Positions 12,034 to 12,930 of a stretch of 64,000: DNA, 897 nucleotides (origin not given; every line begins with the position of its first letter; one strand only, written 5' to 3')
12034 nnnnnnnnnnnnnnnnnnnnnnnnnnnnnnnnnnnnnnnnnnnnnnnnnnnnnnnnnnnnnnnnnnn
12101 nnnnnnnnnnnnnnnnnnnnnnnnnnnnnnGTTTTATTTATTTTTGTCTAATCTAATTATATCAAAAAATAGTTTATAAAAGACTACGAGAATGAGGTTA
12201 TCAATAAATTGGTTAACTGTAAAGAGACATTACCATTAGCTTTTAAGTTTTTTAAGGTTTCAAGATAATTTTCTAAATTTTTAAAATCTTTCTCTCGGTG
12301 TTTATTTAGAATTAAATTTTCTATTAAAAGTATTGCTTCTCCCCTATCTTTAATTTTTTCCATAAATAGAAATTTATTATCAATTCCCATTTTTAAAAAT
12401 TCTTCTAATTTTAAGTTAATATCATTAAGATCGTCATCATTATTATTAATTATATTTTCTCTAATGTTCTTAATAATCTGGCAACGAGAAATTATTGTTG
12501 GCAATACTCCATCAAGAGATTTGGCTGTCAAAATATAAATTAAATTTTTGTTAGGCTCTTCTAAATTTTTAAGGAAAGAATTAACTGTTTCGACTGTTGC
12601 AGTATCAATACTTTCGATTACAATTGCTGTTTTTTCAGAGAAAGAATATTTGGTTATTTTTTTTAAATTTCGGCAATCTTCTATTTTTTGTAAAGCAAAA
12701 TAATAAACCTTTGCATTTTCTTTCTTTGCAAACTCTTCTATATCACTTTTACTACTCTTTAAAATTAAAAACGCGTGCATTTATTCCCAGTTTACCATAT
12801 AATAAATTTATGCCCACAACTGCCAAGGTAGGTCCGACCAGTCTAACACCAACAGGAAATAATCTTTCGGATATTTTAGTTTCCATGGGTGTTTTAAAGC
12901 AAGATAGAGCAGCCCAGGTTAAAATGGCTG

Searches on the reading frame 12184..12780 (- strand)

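Call 40: search_protein_families(library=pfam, proteins=[window:12184-12780:-], max_evalue=0.001)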
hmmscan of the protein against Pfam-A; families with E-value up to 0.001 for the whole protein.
window:12184-12780:- (198 aa): 1 family
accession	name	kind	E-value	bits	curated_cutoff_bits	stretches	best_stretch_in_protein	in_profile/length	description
PF13177.12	DNA_pol3_delta2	-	4.9e-18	66.1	27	1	7-104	64-156/161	DNA polymerase III, delta subunit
